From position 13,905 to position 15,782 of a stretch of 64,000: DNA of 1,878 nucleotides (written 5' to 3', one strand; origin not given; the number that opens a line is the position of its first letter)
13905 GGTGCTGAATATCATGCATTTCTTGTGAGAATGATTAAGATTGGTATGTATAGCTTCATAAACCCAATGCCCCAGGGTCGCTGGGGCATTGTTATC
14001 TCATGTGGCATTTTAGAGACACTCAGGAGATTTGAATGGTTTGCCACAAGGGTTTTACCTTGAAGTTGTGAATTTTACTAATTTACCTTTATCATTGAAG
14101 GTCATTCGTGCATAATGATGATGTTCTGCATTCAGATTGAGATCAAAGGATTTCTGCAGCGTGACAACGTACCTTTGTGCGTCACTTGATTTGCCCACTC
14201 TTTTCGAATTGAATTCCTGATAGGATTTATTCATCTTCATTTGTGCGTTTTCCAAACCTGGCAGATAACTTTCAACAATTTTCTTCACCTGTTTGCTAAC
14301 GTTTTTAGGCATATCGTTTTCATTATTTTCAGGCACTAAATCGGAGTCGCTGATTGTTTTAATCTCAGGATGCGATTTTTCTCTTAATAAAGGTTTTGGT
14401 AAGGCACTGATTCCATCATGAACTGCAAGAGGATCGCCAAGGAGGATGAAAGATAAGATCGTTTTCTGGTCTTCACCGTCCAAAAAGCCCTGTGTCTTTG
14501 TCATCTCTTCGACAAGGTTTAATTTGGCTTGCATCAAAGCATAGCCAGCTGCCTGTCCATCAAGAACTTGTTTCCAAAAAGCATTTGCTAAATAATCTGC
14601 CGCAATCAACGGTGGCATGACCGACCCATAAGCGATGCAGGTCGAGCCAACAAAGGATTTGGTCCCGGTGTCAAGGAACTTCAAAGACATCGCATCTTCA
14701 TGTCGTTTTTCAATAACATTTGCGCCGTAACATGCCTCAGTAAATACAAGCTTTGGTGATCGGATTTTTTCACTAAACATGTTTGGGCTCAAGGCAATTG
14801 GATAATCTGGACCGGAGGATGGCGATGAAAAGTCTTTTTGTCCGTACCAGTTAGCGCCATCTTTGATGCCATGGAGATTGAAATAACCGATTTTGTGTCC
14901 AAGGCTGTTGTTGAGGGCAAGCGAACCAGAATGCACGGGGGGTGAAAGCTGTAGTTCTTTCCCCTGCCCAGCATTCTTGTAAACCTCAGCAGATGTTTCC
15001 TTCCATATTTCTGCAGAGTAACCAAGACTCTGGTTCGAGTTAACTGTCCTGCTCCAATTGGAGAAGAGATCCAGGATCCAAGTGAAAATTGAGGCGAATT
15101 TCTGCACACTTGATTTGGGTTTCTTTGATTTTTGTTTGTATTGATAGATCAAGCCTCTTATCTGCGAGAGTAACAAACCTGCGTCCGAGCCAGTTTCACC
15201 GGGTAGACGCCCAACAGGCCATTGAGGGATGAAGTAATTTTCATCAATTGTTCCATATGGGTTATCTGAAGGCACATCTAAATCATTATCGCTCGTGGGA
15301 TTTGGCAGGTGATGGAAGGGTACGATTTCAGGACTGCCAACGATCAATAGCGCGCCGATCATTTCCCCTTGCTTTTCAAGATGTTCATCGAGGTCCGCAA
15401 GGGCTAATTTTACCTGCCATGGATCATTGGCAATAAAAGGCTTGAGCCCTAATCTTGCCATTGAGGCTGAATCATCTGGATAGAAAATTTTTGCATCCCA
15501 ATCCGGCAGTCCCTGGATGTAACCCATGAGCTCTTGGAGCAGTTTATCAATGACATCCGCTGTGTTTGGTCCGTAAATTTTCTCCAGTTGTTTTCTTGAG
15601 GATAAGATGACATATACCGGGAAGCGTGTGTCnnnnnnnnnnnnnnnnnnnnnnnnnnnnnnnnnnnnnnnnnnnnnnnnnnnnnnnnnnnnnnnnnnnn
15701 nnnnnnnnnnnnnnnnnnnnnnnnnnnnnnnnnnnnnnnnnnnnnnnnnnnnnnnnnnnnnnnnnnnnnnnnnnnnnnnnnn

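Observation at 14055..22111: Cytoplasmic gingipain-like (C25) peptidase translationally coupled to an 1804-aa all-TPR protein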

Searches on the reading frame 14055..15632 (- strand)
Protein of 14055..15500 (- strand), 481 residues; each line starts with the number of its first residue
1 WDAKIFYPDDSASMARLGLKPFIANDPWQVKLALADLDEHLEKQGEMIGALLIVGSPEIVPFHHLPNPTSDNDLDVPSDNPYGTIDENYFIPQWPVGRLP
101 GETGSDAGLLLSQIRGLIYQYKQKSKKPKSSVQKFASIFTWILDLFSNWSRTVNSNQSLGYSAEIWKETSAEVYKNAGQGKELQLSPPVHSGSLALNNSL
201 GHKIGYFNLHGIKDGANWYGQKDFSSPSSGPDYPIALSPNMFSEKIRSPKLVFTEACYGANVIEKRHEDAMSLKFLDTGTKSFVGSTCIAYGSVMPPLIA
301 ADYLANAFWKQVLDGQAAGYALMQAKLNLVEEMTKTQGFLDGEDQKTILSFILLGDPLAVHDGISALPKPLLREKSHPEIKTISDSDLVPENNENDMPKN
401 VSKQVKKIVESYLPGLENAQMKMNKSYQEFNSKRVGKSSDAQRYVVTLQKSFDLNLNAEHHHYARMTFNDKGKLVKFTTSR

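Call 11: search_protein_families(library=pfam, proteins=[window:14055-15500:-], max_evalue=10)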
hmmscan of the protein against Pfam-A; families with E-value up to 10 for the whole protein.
window:14055-15500:- (481 aa): 2 families
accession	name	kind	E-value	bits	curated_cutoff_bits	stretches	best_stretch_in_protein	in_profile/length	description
PF01364.23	Peptidase_C25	-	1.1e-11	45.1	23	1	47-358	65-371/374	Peptidase family C25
PF01044.25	Vinculin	-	0.076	11.8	38.1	1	338-432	577-671/852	Vinculin family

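Call 37: search_protein_families(library=padloc, proteins=[window:14055-15500:-], max_evalue=0.01)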
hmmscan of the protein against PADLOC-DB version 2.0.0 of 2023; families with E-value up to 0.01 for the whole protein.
window:14055-15500:- (481 aa): 0 families

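Call 38: predict_structure(alignment_id=A2)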
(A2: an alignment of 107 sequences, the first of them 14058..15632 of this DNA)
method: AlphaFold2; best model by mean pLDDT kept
length: 525 residues; sequences in the alignment: 107
mean_pLDDT: 89.0   pTM: 0.91
mean pLDDT of the five models: 89.0, 88.7, 88.4, 87.1, 86.9
residues with pLDDT >= 90: 325; 70-90: 148; 50-70: 51; < 50: 1
segments of 3 or more residues with pLDDT < 50: none
pLDDT, mean of each block of 10 residues (from residue 1): 92 98 98 98 95 97 94 97 97 98 98 94 96 93 97 98 95 71 78 68 93 95 88 74 79 94 91 88 89 96 98 97 97 92 96 95 97 94 93 98 90 76 86 67 82 72 82 57 73 81 84 86 81
secondary structure, 60 per line:
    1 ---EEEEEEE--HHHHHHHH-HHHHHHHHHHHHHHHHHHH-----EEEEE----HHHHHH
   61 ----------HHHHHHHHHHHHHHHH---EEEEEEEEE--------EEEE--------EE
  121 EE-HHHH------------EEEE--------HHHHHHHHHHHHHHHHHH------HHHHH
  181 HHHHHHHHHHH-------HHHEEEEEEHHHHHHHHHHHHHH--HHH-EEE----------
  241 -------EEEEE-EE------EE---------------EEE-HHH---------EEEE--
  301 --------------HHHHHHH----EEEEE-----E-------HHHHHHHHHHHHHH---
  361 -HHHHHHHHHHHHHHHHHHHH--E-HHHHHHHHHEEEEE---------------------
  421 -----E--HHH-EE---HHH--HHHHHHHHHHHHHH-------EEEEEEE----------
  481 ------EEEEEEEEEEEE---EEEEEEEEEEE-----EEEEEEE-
elements in order: E4-10 H13-20 H22-40 E46-50 H55-60 H71-86 E90-98 E107-110 E119-122 H124-127 E140-143 H152-169 H176-191 E202-207 H208-221 E228-230 E248-252 E279-281 E295-298 H315-321 E326-330 H344-357 H362-381 H386-394 E395-399 H443-456 E464-470 E487-498 E502-512 E518-524

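Call 40: fold_search(model_id=the predicted structure, library=pdb)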
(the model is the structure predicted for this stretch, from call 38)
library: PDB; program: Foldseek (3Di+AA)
matches with E <= 10: 462; with E <= 0.001: 11
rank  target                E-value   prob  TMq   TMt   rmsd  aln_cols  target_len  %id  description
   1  4rbm                  1.2e-10  1.00  0.47  0.53  19.2       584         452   11  Porphyromonas gingivalis gingipain K (Kgp) catalytic and immunoglobulin superfamily-like domains (released 2014-10-08)
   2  6i9a_A                1.7e-10  1.00  0.47  0.54  19.7       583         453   11  Porphyromonas gingivalis gingipain K (Kgp) in complex with inhibitor KYT-36 (released 2019-03-13)
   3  8tl0_C                3.8e-06  1.00  0.25  0.27  16.9       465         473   14  Structure of activated SAVED-CHAT filament (released 2024-03-06)
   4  8tl0_D                2.0e-05  1.00  0.25  0.27  17.5       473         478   11  Structure of activated SAVED-CHAT filament (released 2024-03-06)
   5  8tl0_A                2.8e-05  1.00  0.23  0.25  16.8       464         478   13  Structure of activated SAVED-CHAT filament (released 2024-03-06)
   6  8tl0_B                6.9e-05  1.00  0.26  0.28  16.9       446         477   14  Structure of activated SAVED-CHAT filament (released 2024-03-06)
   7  9hn5_A                2.0e-04  1.00  0.30  0.13  10.8       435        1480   10  Cryo-EM structure of human separase bound to phosphorylated SCC1 (100-320 aa) (released 2025-09-03)
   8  9hms_C                2.5e-04  1.00  0.30  0.16  11.0       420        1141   13  Cryo-EM structure of human separase bound to SCC1 (310-550 aa) and SA2 (released 2025-09-03)
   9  9hm7                  4.0e-04  0.98  0.27  0.12  11.9       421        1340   12  Cryo-EM structure of apo human separase with the mutation C2029S (released 2025-09-03)
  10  9hn4_B                5.3e-04  0.97  0.26  0.11  11.7       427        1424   11  Cryo-EM structure of human separase bound to phosphorylated SCC1 (310-550 aa) (released 2025-09-03)
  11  9hma                  7.8e-04  0.99  0.31  0.14  10.8       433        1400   13  Cryo-EM structure of apo human separase (released 2025-09-03)
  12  5mz6_1                2.7e-03  0.91  0.29  0.17  16.7       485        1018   10  Cryo-EM structure of a Separase-Securin complex from Caenorhabditis elegans at 3.8 A resolution (released 2017-03-08)
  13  7y84_C                3.1e-03  0.99  0.31  0.26  13.2       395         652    8  CryoEM structure of type III-E CRISPR Craspase gRAMP-crRNA in complex with TPR-CHAT protease (released 2022-12-14)
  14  7xsr_C                9.0e-03  0.77  0.25  0.20  12.7       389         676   12  Structure of Craspase-target RNA (released 2022-11-09)
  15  6wiv_A                4.1e-02  0.12  0.13  0.11  20.1       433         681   10  Structure of human GABA(B) receptor in an inactive state (released 2020-07-01)
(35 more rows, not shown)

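Call 41: search_solved_structures(query=A2, max_evalue=10, show_alignments=0)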
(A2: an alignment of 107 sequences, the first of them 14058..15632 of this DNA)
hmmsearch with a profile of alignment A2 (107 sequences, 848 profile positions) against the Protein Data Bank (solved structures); distinct sequences matched with E-value up to 10: 94 (the best 60 are shown).
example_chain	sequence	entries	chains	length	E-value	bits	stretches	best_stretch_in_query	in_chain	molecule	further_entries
8bu0_A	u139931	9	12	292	3.9e-09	38.5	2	53-232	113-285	Consensus tetratricopeptide repeat protein | Crystal structure of an 8-repeat consensus TPR superhelix with Zinc. | Monomer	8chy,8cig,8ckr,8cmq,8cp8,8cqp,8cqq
8sxe_C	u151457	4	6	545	4e-08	35.2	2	27-189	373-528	TPR repeat-containing protein PA4667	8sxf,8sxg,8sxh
7rqf_A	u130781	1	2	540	4.2e-08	35.1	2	27-189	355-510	TPR repeat-containing protein PA4667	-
9qhc_A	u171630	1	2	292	1.4e-07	33.4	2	52-234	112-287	Engineered tetratricopeptide repeat protein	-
8bda_E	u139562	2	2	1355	3.9e-07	31.9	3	16-167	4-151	Intraflagellar transport protein 139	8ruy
2fo7_A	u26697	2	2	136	7.9e-05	24.3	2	54-156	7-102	SYNTHETIC CONSENSUS TPR PROTEIN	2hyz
6y4l_A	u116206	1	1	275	0.00027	22.5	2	37-121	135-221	ER membrane protein complex subunit 2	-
8eoi_B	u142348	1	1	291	0.00038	22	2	37-122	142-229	ER membrane protein complex subunit 2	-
6ww7_B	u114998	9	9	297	0.00044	21.8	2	37-122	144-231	ER membrane protein complex subunit 2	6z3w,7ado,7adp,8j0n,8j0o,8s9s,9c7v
6vfh_A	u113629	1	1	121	0.00053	21.5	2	22-89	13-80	T33_dn10A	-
4y6c_A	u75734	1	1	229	0.00064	21.3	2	41-156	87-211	ANSERINA PUTATIVE KINESIN LIGHT chain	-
8hmc_C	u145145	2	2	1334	0.00069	21.2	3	17-214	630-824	Tetratricopeptide repeat protein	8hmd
5fzq_A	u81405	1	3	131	0.00089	20.8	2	54-131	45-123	DESIGNED TPR PROTEIN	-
9up5_A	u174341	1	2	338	0.001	20.6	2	67-222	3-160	Lipopolysaccharide assembly protein B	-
6vfj_B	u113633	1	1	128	0.0014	20.2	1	22-120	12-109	I53_dn5B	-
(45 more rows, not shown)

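Call 43: search_solved_structures(query=A3, max_evalue=10, show_alignments=4)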
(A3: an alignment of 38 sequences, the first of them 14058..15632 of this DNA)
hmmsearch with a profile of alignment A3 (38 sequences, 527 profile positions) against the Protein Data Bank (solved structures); distinct sequences matched with E-value up to 10: 11.
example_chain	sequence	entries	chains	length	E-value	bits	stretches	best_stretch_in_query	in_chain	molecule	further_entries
3prb_A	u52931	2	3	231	0.99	11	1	426-468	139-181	FKBP-type peptidyl-prolyl cis-trans isomerase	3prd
7f4z_A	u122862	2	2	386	1.2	10.8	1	392-469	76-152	Heat shock 70 kDa protein 1B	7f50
5bpm_A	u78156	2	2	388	1.3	10.6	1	392-464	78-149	Heat shock 70 kDa protein 1A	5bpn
5bn9_A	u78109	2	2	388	1.4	10.6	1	392-464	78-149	Heat shock 70 kDa protein 1A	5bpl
1hjo_A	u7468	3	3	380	1.4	10.6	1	392-464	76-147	PROTEIN (HEAT-SHOCK 70KD PROTEIN) | Heat shock 70 kDa protein 1A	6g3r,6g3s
3d2e_B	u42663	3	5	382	1.4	10.5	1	392-464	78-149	Heat shock 70 kDa protein 1 | Heat shock 70 kDa protein 1A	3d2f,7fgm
1s3x_A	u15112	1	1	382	1.4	10.5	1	392-464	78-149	Heat shock 70 kDa protein 1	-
6fhk_A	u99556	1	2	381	1.4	10.5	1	392-464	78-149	Heat shock 70 kDa protein 1A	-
7f4x_A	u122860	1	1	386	1.4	10.5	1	392-464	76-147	Heat shock 70 kDa protein 1B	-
5bn8_A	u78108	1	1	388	1.4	10.5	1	392-464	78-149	Heat shock 70 kDa protein 1A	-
2e88_A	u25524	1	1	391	1.4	10.5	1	392-464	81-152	Heat shock 70kDa protein 1A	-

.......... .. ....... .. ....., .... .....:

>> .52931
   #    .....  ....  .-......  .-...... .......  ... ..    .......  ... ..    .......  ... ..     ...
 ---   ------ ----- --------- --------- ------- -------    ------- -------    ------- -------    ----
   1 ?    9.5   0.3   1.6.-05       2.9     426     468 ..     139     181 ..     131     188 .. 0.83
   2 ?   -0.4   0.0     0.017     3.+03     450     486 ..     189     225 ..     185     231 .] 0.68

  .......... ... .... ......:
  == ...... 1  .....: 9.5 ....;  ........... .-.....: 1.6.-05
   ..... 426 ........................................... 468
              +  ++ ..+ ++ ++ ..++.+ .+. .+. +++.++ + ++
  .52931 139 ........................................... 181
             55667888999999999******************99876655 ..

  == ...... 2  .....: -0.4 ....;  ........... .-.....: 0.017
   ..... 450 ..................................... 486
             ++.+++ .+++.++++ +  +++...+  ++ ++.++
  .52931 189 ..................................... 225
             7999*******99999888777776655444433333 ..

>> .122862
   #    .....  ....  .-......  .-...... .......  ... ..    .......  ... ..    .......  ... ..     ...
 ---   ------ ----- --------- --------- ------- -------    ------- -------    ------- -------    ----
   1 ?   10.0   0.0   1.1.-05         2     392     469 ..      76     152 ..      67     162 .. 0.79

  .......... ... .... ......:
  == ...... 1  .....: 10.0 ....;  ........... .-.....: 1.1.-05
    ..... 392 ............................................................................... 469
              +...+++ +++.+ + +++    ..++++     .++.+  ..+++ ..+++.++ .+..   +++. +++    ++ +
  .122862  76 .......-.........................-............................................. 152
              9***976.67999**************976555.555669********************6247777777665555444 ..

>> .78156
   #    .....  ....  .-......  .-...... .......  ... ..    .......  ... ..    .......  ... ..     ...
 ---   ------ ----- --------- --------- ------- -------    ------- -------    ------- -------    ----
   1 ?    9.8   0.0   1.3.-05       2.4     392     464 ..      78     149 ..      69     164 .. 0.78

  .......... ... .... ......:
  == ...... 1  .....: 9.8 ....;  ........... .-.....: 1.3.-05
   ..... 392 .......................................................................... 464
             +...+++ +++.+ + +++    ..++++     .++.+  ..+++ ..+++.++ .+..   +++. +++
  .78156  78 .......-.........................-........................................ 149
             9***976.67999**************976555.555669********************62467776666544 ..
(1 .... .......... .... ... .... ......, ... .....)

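Call 71: search_protein_families(library=phrogs, proteins=[window:14055-15500:-], max_evalue=0.01)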
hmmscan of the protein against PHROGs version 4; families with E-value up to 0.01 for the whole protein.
window:14055-15500:- (481 aa): 0 families

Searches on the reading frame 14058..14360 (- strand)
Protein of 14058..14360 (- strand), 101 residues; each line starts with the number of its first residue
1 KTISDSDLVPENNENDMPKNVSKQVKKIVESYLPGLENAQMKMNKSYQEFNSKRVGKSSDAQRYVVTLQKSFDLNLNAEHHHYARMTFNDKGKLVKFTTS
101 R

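Call 36: search_protein_families(library=pfam, proteins=[window:14058-14360:-], max_evalue=1)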
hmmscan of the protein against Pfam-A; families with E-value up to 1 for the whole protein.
window:14058-14360:- (101 aa): 3 families
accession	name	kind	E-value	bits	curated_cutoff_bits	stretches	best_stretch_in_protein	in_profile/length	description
PF20181.5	DUF6544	-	0.07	12.8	25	1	80-101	152-173/221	Family of unknown function (DUF6544)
PF01221.23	Dynein_light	-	0.072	13.9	29.1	1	13-92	5-80/86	Dynein light chain type 1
PF10694.14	DUF2500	-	0.073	14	33.5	1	48-95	48-92/102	Protein of unknown function (DUF2500)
